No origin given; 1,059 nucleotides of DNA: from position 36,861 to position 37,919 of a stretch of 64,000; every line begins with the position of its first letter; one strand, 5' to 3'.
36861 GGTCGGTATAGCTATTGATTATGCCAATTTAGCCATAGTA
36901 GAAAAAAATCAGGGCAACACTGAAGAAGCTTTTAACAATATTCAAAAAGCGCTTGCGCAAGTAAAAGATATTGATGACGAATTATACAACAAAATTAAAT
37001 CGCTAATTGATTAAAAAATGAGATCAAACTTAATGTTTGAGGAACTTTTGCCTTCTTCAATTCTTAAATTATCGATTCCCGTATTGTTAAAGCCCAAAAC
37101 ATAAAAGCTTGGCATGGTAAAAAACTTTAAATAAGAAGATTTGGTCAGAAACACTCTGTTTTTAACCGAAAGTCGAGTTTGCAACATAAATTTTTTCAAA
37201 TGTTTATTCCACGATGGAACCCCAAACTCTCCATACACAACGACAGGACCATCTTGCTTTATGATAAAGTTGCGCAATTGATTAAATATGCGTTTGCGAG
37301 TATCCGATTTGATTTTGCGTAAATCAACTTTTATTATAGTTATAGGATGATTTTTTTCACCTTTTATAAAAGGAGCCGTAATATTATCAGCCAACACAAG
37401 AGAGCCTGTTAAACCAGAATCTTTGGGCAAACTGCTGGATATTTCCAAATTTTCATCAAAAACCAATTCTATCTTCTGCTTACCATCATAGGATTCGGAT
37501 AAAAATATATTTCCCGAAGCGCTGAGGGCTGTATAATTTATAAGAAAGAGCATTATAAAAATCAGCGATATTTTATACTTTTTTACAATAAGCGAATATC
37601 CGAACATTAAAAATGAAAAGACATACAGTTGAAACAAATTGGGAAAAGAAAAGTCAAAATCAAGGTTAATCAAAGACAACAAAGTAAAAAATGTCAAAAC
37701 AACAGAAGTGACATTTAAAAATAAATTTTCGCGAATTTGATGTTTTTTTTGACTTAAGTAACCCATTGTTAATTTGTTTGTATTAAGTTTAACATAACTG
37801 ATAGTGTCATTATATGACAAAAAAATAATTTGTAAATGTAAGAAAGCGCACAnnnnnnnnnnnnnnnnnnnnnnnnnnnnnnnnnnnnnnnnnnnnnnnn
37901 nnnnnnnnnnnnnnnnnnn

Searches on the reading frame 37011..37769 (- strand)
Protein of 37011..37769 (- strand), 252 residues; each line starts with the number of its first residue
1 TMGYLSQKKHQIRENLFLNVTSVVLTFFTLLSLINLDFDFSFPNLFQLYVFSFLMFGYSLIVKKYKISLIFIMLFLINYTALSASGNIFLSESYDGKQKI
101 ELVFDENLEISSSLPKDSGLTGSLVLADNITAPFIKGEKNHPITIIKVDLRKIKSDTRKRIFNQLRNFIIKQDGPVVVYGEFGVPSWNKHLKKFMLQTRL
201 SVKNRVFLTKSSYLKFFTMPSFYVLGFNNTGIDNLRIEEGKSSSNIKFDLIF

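Call 3: search_protein_families(library=pfam, proteins=[window:37011-37769:-], max_evalue=1)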
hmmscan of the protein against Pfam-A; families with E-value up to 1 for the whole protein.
window:37011-37769:- (252 aa): 2 families
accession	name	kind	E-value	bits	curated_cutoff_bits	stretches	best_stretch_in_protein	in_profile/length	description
PF23009.1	UBC_like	-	0.05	14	27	1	135-193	27-84/85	Ubiquitin conjugating domain-like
PF07943.18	PBP5_C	-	0.098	13.3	21.2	1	94-144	19-70/91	Penicillin-binding protein 5, C-terminal domain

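Call 4: search_protein_families(library=ncbifam, proteins=[window:37011-37769:-], max_evalue=1)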
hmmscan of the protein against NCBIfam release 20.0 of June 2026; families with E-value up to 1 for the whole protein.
window:37011-37769:- (252 aa): 0 families

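Call 16: find_homologous_proteins(query=window:37011-37769:-)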
Query window:37011-37769:- (252 aa): 31 proteins with E <= 0.001 among 432 candidates.
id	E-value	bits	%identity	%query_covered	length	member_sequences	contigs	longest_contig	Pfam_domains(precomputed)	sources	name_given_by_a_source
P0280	2.6e-152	523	98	100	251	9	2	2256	-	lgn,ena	-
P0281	2.7e-134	464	87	100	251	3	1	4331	-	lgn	-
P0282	3.5e-94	333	62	100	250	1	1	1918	-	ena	-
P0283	1.8e-93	330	61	100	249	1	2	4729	-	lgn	-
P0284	4.1e-93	329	59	100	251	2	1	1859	-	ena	-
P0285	6.7e-93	329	62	100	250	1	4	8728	-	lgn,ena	-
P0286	8.5e-93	328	60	100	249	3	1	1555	-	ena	-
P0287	3.8e-92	326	61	100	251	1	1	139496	-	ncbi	-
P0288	2.6e-91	323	60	100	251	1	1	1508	-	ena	-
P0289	5.4e-91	322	59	100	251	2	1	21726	-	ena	-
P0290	3.1e-89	317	60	100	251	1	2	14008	-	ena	-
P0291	3.1e-89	317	58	100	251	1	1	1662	-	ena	-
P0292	4.7e-89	316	58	100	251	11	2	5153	-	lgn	-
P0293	1.3e-88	315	60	100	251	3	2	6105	-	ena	-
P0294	1.8e-88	314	59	100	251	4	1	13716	-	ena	-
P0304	4.3e-53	198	40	100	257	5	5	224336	-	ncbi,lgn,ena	-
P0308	1.7e-37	147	36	99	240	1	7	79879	-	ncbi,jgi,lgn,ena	-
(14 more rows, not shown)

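Call 18: find_encoding_contigs(protein=P0304, flank=8000, max_places=1)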
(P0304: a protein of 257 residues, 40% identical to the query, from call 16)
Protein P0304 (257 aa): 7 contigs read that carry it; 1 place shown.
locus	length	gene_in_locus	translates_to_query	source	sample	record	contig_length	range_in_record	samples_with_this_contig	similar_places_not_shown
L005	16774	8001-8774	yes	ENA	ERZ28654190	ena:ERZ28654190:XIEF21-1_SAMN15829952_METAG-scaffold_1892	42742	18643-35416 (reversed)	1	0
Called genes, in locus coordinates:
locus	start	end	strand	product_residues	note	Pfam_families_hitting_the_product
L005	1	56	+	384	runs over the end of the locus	-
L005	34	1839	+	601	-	PF00496:SBP_bac_5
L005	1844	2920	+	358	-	PF00528:BPD_transp_1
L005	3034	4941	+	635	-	PF00012:HSP70, PF06723:MreB_Mbl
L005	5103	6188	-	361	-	-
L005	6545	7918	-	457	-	-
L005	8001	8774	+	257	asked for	-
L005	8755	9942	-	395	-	PF13181:TPR_8 (faint), PF13428:TPR_14 (faint), PF17874:TPR_MalT, PF07719:TPR_2 (faint), PF13424:TPR_12 (faint), PF00515:TPR_1 (faint)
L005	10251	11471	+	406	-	PF20437:LonC_helical, PF13654:AAA_32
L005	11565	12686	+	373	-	PF20436:LonB_AAA-LID, PF05362:Lon_C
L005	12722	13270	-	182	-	-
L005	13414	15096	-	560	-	PF17092:PCB_OB (faint), PF00575:S1, PF13509:S1_2 (faint), PF21710:Spt6_S1 (faint), PF00575:S1, PF23459:S1_RRP5 (weak), PF00575:S1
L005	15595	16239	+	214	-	-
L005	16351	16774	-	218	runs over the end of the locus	PF02224:Cytidylate_kin, PF13189:Cytidylate_kin2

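Call 19: find_encoding_contigs(protein=P0308, flank=8000, max_places=1)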
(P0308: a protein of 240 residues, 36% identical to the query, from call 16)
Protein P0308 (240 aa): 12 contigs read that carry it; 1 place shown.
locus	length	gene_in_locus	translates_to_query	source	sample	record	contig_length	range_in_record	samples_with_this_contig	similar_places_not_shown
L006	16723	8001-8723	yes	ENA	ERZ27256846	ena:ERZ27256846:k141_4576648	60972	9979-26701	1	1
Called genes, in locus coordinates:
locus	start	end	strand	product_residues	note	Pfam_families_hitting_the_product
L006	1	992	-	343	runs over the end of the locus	-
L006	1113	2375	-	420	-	PF01029:NusB, PF03602:Cons_hypoth95 (weak), PF01189:Methyltr_RsmB-F, PF01728:FtsJ (weak), PF13847:Methyltransf_31 (weak), PF08241:Methyltransf_11 (weak), PF13649:Methyltransf_25 (weak)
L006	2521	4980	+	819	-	PF00133:tRNA-synt_1, PF01406:tRNA-synt_1e (faint), PF09334:tRNA-synt_1g, PF13603:tRNA-synt_1_2, PF00133:tRNA-synt_1, PF09334:tRNA-synt_1g (weak), PF08264:Anticodon_1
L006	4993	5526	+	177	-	PF04390:LptE (weak)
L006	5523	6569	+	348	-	PF06144:DNA_pol3_delta (weak), PF21694:DNA_pol3_delta_C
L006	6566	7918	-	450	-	-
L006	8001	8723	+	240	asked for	-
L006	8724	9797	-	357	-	PF17874:TPR_MalT, PF13424:TPR_12 (weak)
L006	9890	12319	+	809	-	PF20437:LonC_helical, PF13654:AAA_32, PF20436:LonB_AAA-LID, PF05362:Lon_C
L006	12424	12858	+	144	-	PF21157:DksA_N, PF01258:zf-dskA_traR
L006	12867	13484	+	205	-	PF02545:Maf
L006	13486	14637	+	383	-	PF10150:RNase_E_G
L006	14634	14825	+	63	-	PF03884:YacG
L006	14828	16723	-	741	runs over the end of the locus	PF02534:T4SS-DNA_transf, PF10412:TrwB_AAD_bind, PF12696:TraG-D_C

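Call 37: predict_structure(alignment_id=A3)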
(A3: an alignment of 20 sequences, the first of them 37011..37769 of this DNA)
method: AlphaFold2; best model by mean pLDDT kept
length: 252 residues; sequences in the alignment: 20
mean_pLDDT: 78.5   pTM: 0.72
mean pLDDT of the five models: 78.5, 76.3, 75.7, 74.9, 74.7
residues with pLDDT >= 90: 45; 70-90: 144; 50-70: 60; < 50: 3
segments of 3 or more residues with pLDDT < 50: none
pLDDT, mean of each block of 10 residues (from residue 1): 66 87 89 63 75 92 90 90 64 66 73 60 81 76 84 86 91 86 82 88 75 61 84 78 72 79
secondary structure, 60 per line:
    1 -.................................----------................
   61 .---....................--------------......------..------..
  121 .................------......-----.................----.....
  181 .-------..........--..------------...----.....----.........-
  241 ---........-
elements in order: H2-34 H45-61 H65-84 E99-104 E119-126 E130-137 E144-149 H155-171 E176-181 H189-198 E222-226 E231-239 E244-251

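Call 44: find_related_loci(query=A2, collection=genome_contigs, flank=6000)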
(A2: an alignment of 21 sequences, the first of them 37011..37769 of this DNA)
Query A2 (252 aa) in genome_contigs; peptide patterns used: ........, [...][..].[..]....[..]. (x = any residue, [..] = any of these).
96 stretches matched a pattern; 68 encode a relative of the query (tblastn E <= 1e-3); 67 distinct loci.
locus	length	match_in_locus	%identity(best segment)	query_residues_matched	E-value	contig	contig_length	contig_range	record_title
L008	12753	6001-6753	61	2-252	2e-100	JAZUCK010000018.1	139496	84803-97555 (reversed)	MAG: Alphaproteobacteria bacterium isolate T1900045314_YK20190003.MAGScoT_cleanbin_000006 SGB_6269_k141_1866110, whole g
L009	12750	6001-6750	57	2-252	5e-96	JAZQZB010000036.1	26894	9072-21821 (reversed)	MAG: Alphaproteobacteria bacterium isolate T1900045158_TC20190152.MAGScoT_cleanbin_000010 SGB_5000_k141_2047598, whole g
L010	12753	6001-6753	59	2-252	3e-93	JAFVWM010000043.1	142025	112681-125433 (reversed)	MAG: Alphaproteobacteria bacterium isolate RGIG5458 Sheep_Colon-5__c524316, whole genome shotgun sequence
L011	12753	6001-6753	46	2-252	7e-71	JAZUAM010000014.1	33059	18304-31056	MAG: Alphaproteobacteria bacterium isolate T1900045320_YK20190009.MAGScoT_cleanbin_000005 SGB_6346_k141_720877, whole ge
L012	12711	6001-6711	48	2-238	6e-70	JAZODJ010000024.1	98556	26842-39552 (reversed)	MAG: Alphaproteobacteria bacterium isolate T1900044752_TS20190418.MAGScoT_cleanbin_000002 SGB_2243_k141_2554638, whole g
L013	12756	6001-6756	42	2-252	2e-63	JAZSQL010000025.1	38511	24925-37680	MAG: Alphaproteobacteria bacterium isolate T1900044543_TS20190009.MAGScoT_cleanbin_000006 SGB_90_k141_238033, whole geno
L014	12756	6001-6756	40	2-252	8e-60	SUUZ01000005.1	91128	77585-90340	MAG: Alphaproteobacteria bacterium isolate SIG59 NODE_6053_length_91128_cov_20.649729, whole genome shotgun sequence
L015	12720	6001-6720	45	1-239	5e-59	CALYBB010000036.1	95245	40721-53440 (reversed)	MAG: uncultured Alphaproteobacteria bacterium isolate E04__bin174 genome assembly, contig: E04__k127_5725486, whole geno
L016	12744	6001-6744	41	2-248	1e-57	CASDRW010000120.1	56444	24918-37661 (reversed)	uncultured proteobacterium isolate SI.B40.metabat-bins.148 genome assembly, contig: SI.B40.metabat-bins.148.fa_k141_3625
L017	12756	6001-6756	40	2-252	2e-57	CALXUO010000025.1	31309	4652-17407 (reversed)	MAG: uncultured Alphaproteobacteria bacterium isolate E20__bin257 genome assembly, contig: E20__k127_4514972, whole geno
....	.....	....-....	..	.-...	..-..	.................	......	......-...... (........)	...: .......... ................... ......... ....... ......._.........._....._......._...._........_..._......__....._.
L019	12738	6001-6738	40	1-246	4e-57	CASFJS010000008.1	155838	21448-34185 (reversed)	uncultured proteobacterium isolate B35_L4_330330_idba_bin.27 genome assembly, contig: B35_L4_330330_idba_bin.27.fa_scaff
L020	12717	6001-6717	39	2-242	3e-53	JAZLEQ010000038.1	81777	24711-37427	MAG: Alphaproteobacteria bacterium isolate T1900045013_TC20190006.MAGScoT_cleanbin_000005 SGB_4386_k141_1760358, whole g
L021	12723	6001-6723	38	2-242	2e-51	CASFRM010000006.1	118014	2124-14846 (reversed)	uncultured proteobacterium isolate A86_L4_360360_idba_bin.2 genome assembly, contig: A86_L4_360360_idba_bin.2.fa_scaffol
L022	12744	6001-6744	37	2-252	4e-50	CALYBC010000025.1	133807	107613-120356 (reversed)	MAG: uncultured Alphaproteobacteria bacterium isolate E17__bin256 genome assembly, contig: E17__k127_716954, whole genom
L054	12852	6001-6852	28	2-236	7e-26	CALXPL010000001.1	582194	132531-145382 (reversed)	MAG: uncultured Alphaproteobacteria bacterium isolate BRZ_FQ__bin96 genome assembly, contig: BRZ_FQ__NODE_1_length_58219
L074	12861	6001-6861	28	2-237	2e-30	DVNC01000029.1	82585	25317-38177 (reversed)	MAG TPA_asm: Candidatus Scatocola faecipullorum isolate ChiW3-316 ChiW3__C74982_L82585_SRR5506726, whole genome shotgun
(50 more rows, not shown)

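Call 58: search_solved_structures(query=A2, max_evalue=1)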
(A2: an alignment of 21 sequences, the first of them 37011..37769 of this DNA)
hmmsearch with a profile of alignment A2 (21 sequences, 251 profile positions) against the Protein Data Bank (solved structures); distinct sequences matched with E-value up to 1: 0.

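Call 64: search_protein_families(library=padloc, proteins=[window:37011-37766:-], max_evalue=0.01)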
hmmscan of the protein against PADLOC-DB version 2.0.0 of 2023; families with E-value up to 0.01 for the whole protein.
window:37011-37766:- (251 aa): 0 families

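Call 107: search_dna_similar(query=L054:6001-6852:+, collection=plasmids, mode=protein, max_evalue=0.001, max_rows=8)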
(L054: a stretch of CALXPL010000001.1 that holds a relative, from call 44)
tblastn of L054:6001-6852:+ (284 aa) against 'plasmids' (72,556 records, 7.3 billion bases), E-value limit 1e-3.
No match.
